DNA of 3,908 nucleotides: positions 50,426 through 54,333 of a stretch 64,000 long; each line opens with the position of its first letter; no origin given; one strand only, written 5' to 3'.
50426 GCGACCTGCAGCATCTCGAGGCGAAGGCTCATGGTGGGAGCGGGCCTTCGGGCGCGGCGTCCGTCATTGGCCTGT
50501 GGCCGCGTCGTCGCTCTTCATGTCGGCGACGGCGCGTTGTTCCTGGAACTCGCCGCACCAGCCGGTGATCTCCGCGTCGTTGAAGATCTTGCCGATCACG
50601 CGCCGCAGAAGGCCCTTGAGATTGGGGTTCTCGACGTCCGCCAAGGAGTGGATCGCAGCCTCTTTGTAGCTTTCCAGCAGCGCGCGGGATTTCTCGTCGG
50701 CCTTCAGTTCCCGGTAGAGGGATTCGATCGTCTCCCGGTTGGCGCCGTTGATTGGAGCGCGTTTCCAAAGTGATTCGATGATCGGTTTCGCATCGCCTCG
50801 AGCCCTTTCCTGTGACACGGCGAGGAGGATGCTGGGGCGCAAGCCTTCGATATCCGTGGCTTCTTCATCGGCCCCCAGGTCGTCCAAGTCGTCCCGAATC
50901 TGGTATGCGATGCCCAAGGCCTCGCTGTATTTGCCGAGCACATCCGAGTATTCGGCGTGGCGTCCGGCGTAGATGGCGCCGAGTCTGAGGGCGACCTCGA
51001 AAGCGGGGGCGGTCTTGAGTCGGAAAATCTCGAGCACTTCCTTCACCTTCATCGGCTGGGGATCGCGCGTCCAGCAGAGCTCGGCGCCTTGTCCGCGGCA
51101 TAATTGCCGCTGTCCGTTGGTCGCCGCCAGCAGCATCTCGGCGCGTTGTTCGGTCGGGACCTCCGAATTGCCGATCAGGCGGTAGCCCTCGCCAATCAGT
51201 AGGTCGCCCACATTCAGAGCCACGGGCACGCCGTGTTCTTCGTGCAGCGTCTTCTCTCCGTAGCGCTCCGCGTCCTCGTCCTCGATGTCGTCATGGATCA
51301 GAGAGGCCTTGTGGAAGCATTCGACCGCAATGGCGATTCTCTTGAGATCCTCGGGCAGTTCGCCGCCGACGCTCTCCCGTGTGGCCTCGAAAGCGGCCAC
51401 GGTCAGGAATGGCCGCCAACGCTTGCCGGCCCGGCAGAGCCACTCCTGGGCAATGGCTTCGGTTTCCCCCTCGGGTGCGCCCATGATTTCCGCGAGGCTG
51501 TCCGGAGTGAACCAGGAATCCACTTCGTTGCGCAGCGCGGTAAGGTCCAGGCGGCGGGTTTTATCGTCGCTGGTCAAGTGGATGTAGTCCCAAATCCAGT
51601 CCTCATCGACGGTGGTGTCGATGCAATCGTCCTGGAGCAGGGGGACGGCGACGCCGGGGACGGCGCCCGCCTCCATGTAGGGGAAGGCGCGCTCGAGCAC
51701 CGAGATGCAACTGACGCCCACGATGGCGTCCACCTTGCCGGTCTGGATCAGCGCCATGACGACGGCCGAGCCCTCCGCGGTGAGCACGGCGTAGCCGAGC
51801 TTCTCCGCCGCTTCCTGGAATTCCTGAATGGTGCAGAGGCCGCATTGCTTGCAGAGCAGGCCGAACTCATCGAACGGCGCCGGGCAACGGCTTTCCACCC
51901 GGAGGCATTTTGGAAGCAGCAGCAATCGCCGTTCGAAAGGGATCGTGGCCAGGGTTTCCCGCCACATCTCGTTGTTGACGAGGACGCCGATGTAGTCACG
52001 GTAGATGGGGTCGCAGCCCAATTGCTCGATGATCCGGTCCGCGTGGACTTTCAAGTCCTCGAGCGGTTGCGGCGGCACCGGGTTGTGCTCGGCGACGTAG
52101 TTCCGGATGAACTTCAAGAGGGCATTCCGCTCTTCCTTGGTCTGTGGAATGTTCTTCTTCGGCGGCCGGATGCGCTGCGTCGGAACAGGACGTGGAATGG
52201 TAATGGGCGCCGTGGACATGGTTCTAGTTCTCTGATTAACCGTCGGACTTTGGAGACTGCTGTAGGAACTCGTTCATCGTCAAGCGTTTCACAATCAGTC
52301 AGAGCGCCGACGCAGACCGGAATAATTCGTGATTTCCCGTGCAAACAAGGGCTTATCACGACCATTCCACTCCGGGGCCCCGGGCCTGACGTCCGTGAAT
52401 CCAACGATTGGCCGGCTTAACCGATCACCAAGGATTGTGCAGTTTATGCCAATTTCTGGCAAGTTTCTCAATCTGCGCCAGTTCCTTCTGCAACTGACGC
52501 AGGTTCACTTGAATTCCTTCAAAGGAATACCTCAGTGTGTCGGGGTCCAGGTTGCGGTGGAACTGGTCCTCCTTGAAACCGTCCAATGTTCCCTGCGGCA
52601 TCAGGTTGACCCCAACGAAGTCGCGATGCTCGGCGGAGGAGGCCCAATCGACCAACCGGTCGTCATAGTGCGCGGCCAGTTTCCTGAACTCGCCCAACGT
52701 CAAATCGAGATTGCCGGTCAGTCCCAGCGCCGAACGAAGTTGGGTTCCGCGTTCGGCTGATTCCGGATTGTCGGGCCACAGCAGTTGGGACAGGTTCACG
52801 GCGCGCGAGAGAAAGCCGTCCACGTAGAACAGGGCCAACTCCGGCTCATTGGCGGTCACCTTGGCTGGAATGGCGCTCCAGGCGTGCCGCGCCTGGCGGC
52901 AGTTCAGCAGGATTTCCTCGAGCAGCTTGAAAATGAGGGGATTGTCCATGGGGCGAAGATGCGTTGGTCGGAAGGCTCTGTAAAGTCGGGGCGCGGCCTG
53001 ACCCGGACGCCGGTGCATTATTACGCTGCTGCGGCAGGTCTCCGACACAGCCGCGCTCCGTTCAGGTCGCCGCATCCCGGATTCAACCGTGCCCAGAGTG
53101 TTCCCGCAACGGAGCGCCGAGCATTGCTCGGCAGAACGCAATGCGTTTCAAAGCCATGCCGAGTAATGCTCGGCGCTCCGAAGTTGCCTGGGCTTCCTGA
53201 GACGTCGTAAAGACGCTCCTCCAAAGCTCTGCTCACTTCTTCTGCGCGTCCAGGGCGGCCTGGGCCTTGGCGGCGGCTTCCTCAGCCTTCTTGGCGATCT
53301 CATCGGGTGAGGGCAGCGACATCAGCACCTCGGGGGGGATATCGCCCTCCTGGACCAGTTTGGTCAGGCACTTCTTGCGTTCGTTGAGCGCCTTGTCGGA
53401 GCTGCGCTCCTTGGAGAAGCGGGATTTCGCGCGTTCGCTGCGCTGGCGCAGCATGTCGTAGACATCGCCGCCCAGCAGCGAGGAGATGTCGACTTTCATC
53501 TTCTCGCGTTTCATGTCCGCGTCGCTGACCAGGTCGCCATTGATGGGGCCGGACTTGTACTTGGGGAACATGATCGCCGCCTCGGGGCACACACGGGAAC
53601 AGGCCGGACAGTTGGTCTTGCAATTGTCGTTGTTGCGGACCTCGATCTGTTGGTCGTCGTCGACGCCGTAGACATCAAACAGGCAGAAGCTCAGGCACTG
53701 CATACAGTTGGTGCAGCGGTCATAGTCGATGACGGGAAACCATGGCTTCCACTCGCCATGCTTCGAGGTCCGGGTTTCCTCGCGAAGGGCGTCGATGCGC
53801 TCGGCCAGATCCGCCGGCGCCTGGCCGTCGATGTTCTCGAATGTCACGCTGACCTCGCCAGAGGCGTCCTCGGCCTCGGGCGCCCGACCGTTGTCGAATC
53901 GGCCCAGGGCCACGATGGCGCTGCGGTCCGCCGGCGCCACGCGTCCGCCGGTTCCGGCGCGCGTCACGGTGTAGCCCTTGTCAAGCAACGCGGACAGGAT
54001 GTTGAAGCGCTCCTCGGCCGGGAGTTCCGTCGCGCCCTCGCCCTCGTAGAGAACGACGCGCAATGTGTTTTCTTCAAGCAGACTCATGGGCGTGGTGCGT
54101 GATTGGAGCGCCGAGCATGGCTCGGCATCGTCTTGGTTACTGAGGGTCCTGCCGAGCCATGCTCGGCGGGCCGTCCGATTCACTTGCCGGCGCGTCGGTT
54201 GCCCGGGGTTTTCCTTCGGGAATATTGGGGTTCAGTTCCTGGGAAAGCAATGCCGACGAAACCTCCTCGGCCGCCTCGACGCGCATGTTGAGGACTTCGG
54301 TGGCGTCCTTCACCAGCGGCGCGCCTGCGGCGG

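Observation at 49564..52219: DUF116-polyprenyl diphosphate synthase fusion paired with an orphan prenyltransferase-beta/terpene-cyclase-like protein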

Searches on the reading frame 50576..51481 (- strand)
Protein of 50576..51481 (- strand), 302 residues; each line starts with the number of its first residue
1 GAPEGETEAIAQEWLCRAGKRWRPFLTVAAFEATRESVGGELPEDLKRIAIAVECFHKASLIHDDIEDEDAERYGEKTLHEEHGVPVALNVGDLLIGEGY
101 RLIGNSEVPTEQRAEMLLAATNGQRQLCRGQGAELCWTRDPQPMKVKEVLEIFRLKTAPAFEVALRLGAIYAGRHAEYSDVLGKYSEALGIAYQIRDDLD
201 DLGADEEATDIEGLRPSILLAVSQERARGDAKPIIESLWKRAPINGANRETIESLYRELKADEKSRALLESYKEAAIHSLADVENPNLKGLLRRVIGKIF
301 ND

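Call 75: search_solved_structures(query=window:50576-51481:-, max_evalue=1e-20, show_alignments=5)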
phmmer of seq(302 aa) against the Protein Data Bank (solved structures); distinct sequences matched with E-value up to 1e-20: 8.
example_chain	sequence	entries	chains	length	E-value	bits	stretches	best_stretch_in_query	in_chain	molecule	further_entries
1wy0_A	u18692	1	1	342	7.6e-31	110.7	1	11-208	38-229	geranylgeranyl pyrophosphate synthetase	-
5jfq_A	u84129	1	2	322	2.3e-24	89.4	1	3-204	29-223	Geranylgeranyl Pyrophosphate Synthetase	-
3p8r_A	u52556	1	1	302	5.2e-22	81.7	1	15-208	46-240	Geranyltranstransferase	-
7lbj_A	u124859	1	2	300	1.3e-21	80.4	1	16-207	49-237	Geranyltranstransferase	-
4kkm_A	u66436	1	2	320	5.7e-21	78.3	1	17-260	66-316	Polyprenyl synthetase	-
1rqj_A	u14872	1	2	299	6.7e-21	78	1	16-206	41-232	Geranyltranstransferase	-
1rqi_A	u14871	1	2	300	6.7e-21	78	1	16-206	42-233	Geranyltranstransferase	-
6kd7_A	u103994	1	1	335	9.5e-21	77.5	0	17-207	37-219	Polyprenyl synthetase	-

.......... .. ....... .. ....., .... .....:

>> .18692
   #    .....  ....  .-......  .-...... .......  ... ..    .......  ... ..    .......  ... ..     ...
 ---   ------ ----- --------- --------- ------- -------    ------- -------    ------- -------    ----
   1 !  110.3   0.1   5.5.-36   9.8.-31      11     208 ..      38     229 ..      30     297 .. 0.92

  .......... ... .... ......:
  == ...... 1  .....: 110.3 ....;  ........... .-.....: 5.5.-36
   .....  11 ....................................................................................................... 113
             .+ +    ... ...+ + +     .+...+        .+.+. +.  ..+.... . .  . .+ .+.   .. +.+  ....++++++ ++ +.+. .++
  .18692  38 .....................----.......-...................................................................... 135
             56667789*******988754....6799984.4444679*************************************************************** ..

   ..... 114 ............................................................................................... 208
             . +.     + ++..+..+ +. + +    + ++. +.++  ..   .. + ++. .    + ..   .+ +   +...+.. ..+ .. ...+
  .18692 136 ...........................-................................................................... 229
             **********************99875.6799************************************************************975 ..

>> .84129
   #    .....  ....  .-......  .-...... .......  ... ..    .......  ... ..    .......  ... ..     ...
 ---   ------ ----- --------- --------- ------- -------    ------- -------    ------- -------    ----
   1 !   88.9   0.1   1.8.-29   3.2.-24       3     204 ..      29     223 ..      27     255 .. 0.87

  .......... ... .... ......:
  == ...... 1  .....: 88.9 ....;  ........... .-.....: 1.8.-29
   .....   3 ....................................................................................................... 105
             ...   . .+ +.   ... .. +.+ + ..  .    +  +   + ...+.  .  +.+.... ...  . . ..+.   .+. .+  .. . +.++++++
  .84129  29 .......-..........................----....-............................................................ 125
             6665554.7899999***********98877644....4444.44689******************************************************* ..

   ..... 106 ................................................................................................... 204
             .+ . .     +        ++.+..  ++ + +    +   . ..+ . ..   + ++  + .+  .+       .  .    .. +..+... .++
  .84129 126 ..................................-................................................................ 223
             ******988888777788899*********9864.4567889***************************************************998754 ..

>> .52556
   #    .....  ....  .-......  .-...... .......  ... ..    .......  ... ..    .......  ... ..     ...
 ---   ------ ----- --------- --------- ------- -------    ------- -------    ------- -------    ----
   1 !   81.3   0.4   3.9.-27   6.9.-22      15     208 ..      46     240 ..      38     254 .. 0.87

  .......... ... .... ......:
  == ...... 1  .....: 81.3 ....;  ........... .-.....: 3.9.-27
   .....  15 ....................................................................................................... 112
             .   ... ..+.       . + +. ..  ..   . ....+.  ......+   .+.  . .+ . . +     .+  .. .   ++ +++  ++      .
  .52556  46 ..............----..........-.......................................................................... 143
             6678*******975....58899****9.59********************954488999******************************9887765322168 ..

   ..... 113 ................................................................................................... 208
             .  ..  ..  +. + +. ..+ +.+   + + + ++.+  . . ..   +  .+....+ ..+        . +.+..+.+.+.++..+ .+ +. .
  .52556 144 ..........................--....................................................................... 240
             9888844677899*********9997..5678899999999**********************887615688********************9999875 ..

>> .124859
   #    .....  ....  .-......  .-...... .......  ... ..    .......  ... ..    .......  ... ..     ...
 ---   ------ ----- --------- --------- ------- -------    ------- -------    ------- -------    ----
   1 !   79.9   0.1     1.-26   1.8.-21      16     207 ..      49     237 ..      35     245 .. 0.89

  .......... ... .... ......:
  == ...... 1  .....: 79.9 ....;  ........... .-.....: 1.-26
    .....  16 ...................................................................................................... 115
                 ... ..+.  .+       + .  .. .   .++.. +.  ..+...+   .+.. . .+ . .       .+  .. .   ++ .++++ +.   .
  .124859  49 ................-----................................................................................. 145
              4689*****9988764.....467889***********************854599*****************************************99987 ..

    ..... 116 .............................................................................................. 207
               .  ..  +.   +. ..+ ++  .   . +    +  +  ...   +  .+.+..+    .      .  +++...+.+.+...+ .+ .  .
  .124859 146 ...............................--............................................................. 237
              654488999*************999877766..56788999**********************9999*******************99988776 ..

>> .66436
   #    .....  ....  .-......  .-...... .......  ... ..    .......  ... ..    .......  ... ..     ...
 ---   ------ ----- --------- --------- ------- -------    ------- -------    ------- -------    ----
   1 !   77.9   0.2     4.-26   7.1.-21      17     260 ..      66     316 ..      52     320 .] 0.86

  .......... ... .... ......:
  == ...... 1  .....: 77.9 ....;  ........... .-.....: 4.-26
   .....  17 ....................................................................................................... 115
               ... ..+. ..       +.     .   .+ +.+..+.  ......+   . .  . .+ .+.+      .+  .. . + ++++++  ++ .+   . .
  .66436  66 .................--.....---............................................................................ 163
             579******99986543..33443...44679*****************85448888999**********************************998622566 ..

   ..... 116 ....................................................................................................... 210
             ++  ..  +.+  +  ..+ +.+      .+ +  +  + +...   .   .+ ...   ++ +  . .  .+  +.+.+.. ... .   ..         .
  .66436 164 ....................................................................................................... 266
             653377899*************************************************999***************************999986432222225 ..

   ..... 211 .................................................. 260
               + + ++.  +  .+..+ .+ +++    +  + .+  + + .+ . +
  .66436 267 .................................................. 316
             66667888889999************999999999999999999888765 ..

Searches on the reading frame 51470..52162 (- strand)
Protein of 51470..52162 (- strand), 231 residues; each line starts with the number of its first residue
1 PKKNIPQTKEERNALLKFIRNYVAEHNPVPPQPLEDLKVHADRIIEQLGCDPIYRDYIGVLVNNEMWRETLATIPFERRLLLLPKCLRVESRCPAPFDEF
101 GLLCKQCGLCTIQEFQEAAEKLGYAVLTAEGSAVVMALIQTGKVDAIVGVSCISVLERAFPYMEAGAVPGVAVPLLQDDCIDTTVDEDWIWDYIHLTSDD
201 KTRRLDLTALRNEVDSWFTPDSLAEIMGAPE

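Call 73: search_solved_structures(query=A4, max_evalue=10, show_alignments=3)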
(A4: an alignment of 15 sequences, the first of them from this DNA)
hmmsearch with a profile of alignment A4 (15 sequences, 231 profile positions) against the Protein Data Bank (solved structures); distinct sequences matched with E-value up to 10: 0.

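Call 74: search_protein_families(library=ncbifam, proteins=[window:51470-52162:-], max_evalue=10)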
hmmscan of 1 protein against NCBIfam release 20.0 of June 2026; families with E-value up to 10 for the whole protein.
seq(231 aa): 1 family
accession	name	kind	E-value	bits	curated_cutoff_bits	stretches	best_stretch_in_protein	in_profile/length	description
NF045603.1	diiron_AurF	exception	0.017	14.1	620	1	155-218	104-166/334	4-aminobenzoate N-oxygenase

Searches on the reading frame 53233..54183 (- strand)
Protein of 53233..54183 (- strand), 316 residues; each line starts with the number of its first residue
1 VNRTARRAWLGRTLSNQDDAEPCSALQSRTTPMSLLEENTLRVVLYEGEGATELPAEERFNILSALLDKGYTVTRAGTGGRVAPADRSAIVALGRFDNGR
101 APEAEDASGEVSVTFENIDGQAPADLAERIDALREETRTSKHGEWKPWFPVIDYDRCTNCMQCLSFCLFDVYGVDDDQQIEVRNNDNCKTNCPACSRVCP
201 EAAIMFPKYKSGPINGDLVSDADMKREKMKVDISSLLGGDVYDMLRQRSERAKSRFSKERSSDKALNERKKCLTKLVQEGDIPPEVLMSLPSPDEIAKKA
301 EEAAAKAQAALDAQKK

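Call 3: search_protein_families(library=pfam, proteins=[window:53233-54183:-], max_evalue=0.01)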
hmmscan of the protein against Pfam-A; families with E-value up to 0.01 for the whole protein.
window:53233-54183:- (316 aa): 8 families
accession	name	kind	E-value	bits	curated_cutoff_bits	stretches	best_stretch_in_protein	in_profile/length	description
PF12837.12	Fer4_6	-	5.2e-06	26.6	25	1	149-171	1-23/24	4Fe-4S binding domain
PF12797.12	Fer4_2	-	1e-05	25.6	24.5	1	148-167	1-20/22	4Fe-4S binding domain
PF12838.12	Fer4_7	-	2.2e-05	25.2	27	1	156-203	1-52/52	4Fe-4S dicluster domain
PF14697.11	Fer4_21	-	2.2e-05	24.9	35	1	151-204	2-57/59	4Fe-4S dicluster domain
PF13237.11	Fer4_10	-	3.4e-05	24.1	25.5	1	150-200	2-53/53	4Fe-4S dicluster domain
PF13187.11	Fer4_9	-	0.00012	22.4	27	1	156-204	1-52/52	4Fe-4S dicluster domain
PF12800.12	Fer4_4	-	0.0013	19.3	24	0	155-168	2-15/17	4Fe-4S binding domain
PF00037.32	Fer4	-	0.0028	17.9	21.1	1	150-167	1-18/24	4Fe-4S binding domain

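Call 4: search_protein_families(library=ncbifam, proteins=[window:53233-54183:-], max_evalue=0.01)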
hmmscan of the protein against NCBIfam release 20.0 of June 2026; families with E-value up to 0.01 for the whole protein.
window:53233-54183:- (316 aa): 27 families (the best 25 are shown)
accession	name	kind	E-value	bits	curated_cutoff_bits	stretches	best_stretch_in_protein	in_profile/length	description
TIGR02179.1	PorD_KorD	subfamily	1.9e-10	40.7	60.05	1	136-205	6-73/78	2-oxoacid:acceptor oxidoreductase, delta subunit, pyruvate/2-ketoisovalerate family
NF040684.1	PorD_Arch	equivalog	6.3e-09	35.8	120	1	137-205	14-80/85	pyruvate synthase subunit PorD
NF045790.1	OxalOxreddelta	equivalog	1.7e-08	34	230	1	125-204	230-306/316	oxalate oxidoreductase subunit delta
NF040864.1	HgcB_ferredoxin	equivalog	9.7e-08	31.8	99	1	153-205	12-62/93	mercury methylation ferredoxin HgcB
NF007202.0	PRK09623.1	equivalog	1.3e-07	31.9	166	1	137-206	33-100/105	3-methyl-2-oxobutanoate dehydrogenase subunit delta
NF042909.1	FMH_DH_FwdF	exception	1.7e-07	30.6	375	1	151-215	221-286/336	tungsten-dependent formylmethanofuran dehydrogenase subunit FwdF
NF043039.1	HgcAB_like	equivalog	3.2e-07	30.3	285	1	151-204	296-349/350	HgcAB-like fusion protein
NF007204.0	PRK09625.1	equivalog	4.6e-07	29.9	125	1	109-207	13-112/133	pyruvate flavodoxin oxidoreductase subunit delta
NF045763.1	PhenlGlyoxDHPadF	equivalog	6.2e-06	26.3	150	1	137-204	13-77/78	NADH-dependent phenylglyoxylate dehydrogenase subunit delta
NF007203.0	PRK09624.1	equivalog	6.6e-06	26.3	171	1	139-205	35-99/105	pyuvate ferredoxin oxidoreductase subunit delta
NF040770.1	hetero_SS_HdrA2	exception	9.2e-06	24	1100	1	146-223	568-642/777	CoB-CoM heterodisulfide reductase HdrA2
NF041778.1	hetero_SS_HdrA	equivalog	1.5e-05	23.1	1400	1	146-211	578-640/771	ferredoxin:CoB-CoM heterodisulfide reductase subunit HdrA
TIGR01944.1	rnfB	subfamily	1.6e-05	24.5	68.7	1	126-208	84-164/190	RnfABCDGE type electron transport complex subunit B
TIGR00402.1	napF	equivalog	2.8e-05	24.1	102.2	1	155-210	35-89/149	ferredoxin-type protein NapF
NF041891.1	hdrA_Methbact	equivalog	8.4e-05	21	1300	1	142-206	559-620/762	ferredoxin:CoB-CoM heterodisulfide reductase subunit HdrA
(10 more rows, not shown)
